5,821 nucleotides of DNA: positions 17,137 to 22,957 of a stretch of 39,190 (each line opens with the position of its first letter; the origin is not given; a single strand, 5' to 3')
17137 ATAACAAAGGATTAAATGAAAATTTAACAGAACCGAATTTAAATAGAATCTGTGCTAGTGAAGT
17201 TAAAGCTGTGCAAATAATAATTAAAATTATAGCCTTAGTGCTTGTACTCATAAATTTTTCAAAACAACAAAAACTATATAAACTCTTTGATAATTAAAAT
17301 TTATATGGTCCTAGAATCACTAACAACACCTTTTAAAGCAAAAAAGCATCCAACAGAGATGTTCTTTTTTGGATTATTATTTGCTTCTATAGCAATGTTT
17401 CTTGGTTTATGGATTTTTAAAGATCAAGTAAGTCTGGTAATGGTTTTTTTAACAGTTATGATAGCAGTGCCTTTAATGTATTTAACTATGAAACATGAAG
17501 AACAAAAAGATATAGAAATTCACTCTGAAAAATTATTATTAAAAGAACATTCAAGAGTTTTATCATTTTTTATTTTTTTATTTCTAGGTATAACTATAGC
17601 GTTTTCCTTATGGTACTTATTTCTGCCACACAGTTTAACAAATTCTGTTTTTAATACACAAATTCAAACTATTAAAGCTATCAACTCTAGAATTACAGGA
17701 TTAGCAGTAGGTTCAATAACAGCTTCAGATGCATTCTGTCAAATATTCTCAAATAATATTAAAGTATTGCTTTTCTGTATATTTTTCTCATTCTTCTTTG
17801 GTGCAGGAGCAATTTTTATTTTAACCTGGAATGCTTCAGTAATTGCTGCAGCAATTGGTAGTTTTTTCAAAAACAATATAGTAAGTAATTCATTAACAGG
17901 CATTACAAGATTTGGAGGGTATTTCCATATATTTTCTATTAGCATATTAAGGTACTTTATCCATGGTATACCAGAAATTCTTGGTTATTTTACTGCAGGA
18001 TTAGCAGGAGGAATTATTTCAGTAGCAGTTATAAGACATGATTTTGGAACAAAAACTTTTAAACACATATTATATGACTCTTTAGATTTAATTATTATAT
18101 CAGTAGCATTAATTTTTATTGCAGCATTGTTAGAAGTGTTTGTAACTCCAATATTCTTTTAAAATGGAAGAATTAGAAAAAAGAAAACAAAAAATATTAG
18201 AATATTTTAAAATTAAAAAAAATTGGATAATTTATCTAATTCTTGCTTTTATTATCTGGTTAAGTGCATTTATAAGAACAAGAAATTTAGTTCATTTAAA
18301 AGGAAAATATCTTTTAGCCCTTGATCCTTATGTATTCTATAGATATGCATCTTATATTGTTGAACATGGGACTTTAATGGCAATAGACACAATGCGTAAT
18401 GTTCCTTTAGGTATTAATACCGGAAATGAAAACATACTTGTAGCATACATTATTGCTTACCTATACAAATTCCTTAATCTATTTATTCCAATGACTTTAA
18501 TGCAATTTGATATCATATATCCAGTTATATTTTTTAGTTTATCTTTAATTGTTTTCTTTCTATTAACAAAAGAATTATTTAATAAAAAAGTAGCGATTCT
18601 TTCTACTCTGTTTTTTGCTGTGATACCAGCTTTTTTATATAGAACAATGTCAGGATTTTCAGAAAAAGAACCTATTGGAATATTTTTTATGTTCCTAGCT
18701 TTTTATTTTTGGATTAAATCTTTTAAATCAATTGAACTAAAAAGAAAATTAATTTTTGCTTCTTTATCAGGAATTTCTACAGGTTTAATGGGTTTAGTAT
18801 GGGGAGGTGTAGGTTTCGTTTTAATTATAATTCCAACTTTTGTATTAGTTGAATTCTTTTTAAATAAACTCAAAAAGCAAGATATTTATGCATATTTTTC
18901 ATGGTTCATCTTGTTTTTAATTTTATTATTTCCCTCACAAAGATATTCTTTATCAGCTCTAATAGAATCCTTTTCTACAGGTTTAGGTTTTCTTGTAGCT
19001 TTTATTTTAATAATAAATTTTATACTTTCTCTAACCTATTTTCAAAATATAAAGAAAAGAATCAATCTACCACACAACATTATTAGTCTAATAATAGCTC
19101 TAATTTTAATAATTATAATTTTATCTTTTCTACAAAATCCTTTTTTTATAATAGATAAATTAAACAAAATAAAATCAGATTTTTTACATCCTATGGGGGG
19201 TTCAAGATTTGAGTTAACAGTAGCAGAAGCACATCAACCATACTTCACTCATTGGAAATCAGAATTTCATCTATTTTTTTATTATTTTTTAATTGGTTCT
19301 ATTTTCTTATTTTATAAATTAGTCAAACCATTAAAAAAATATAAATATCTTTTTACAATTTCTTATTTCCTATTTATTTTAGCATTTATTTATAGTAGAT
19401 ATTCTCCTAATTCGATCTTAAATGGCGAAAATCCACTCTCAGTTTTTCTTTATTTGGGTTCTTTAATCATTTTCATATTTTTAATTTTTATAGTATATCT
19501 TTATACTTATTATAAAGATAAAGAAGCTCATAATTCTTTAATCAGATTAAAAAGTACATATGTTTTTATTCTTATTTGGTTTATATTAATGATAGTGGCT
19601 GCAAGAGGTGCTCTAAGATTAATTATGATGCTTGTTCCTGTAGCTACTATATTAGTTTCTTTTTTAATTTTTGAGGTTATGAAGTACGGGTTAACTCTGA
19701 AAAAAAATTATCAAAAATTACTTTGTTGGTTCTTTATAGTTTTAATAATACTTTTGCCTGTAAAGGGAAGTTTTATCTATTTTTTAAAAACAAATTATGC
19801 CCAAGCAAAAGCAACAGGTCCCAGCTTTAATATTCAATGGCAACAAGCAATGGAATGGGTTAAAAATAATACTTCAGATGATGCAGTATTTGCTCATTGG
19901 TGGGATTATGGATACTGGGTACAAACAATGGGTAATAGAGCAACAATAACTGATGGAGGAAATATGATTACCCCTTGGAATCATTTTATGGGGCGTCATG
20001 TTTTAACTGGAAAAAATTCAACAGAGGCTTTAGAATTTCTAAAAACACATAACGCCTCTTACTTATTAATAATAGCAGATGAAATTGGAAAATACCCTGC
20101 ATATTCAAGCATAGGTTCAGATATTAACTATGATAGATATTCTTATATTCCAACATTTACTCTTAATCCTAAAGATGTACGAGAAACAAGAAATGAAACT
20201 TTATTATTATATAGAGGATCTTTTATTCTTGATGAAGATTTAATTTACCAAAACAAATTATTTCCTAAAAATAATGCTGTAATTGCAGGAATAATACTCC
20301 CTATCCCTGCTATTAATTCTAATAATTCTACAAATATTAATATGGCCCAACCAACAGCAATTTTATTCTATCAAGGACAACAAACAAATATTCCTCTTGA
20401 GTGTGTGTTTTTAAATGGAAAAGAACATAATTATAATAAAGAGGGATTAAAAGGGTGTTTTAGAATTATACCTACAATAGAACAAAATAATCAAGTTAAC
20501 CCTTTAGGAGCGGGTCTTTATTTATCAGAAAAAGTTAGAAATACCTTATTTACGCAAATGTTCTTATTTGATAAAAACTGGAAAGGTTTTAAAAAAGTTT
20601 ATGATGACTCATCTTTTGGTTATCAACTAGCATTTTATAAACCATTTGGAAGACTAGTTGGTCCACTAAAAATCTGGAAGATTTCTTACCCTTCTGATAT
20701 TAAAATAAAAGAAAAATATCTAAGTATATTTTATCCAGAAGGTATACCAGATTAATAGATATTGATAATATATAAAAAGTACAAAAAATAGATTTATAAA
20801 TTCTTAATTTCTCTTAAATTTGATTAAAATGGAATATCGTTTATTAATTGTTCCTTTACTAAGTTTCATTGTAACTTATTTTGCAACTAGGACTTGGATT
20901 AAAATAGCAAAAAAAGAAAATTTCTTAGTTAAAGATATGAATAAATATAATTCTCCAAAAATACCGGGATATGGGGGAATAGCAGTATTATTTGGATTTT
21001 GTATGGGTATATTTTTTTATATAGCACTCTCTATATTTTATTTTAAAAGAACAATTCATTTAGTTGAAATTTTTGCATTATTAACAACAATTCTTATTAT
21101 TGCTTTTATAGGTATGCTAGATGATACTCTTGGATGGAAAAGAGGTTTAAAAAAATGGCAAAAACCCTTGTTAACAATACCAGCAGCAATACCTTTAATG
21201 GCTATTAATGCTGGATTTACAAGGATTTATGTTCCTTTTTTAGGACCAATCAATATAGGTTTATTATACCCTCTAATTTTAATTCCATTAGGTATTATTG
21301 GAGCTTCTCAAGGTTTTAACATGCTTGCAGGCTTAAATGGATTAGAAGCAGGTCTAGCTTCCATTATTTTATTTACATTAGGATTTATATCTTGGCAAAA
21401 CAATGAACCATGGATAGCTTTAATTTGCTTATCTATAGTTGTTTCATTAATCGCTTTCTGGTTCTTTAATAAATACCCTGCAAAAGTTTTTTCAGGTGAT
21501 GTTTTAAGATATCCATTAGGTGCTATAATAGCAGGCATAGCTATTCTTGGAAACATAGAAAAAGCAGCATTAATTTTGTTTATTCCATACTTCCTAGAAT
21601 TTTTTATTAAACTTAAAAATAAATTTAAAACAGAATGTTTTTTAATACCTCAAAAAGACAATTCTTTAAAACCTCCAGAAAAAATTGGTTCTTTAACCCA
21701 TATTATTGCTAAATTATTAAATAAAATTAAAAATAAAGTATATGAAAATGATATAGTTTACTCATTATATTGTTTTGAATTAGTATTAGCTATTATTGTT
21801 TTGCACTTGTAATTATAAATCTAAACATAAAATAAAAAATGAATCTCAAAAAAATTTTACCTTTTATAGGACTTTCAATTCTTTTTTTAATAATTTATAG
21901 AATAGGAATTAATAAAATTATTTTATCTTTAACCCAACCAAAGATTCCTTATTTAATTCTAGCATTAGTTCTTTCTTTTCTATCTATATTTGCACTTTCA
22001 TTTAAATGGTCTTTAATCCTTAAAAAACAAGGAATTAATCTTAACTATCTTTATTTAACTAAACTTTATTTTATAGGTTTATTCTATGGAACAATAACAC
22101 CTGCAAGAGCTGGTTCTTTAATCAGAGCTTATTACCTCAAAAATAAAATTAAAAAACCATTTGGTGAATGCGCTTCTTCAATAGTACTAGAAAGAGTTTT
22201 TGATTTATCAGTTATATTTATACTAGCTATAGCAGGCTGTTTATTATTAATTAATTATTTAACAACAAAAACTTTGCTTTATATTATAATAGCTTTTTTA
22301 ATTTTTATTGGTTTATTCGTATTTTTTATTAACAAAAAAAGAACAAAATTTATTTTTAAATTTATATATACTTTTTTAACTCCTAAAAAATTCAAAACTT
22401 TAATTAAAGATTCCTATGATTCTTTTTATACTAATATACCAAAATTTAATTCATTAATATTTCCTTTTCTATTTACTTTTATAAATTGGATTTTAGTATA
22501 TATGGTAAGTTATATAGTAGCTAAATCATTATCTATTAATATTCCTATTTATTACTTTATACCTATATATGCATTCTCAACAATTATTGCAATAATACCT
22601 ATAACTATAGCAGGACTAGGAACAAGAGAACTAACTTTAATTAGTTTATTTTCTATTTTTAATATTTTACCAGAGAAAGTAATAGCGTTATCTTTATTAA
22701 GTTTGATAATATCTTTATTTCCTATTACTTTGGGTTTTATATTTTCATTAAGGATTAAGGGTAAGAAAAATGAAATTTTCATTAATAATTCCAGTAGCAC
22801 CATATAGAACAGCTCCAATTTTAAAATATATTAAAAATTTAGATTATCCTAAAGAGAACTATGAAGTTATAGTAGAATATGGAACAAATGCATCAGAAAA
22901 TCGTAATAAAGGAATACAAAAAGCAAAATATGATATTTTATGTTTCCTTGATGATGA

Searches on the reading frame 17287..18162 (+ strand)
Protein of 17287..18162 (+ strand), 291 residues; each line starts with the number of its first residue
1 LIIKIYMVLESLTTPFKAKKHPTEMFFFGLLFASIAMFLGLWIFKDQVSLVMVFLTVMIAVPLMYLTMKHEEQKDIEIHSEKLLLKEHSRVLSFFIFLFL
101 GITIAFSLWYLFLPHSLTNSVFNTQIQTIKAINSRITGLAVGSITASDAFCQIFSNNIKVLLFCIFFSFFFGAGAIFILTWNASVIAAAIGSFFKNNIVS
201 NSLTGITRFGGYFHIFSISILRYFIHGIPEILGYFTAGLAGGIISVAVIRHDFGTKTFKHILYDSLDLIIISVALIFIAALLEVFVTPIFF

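Call 24: search_protein_families(library=pfam, proteins=[window:17287-18162:+], max_evalue=0.001)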
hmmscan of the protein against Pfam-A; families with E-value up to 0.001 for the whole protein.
window:17287-18162:+ (291 aa): 1 family
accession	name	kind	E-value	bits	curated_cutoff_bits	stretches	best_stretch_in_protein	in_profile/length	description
PF01944.22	SpoIIM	-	1.1e-14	55.2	26.9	1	95-288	3-163/163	Stage II sporulation protein M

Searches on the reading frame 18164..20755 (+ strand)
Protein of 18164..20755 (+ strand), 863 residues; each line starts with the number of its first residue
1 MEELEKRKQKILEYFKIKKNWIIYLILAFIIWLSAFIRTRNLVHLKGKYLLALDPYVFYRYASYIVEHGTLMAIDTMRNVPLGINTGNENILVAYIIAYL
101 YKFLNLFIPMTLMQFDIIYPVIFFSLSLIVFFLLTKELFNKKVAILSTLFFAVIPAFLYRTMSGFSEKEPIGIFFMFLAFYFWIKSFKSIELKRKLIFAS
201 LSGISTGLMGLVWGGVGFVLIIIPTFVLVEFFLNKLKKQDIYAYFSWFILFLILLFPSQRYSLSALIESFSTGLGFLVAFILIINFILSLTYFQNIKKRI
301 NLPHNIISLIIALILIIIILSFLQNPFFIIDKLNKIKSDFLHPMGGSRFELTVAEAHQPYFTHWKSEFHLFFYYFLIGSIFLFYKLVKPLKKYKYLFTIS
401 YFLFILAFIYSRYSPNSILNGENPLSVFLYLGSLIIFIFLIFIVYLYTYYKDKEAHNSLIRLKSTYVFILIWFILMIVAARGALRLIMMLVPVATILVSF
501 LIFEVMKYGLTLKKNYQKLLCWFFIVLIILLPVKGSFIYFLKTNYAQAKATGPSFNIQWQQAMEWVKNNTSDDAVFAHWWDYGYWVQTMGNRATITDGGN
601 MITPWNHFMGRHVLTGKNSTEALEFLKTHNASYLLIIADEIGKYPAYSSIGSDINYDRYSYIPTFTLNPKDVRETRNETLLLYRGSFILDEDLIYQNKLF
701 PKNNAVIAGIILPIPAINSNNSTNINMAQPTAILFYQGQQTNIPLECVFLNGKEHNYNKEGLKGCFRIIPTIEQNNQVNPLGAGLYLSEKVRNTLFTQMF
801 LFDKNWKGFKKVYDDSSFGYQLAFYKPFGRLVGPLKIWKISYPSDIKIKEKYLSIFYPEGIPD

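Call 24: search_protein_families(library=pfam, proteins=[window:18164-20755:+], max_evalue=0.001)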
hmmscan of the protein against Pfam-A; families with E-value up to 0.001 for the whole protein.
window:18164-20755:+ (863 aa): 2 families
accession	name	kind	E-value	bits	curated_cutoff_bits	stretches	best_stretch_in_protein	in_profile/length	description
PF02516.20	STT3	-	2.6e-14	54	24.5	1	47-529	26-391/405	Oligosaccharyl transferase STT3, N-terminal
PF21436.2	STT3-PglB_core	-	0.00023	22.1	23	1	573-612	3-41/131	STT3/PglB/AglB core domain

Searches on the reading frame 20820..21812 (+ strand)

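Call 24: search_protein_families(library=pfam, proteins=[window:20820-21812:+], max_evalue=0.001)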
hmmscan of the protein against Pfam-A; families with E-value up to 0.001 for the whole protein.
window:20820-21812:+ (330 aa): 1 family
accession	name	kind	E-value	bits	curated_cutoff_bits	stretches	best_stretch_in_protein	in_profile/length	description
PF00953.26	Glycos_transf_4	-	2.4e-34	119.1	27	1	85-244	2-159/160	Glycosyl transferase family 4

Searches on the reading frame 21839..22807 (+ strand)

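Call 34: search_protein_families(library=pfam, proteins=[window:21839-22807:+], max_evalue=0.0001)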
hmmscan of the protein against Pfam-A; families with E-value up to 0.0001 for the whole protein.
window:21839-22807:+ (322 aa): 1 family
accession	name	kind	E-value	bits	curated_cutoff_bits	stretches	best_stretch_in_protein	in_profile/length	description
PF03706.18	LPG_synthase_TM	-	6.6e-50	170.7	33.4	1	10-298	7-300/302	Lysylphosphatidylglycerol synthase TM region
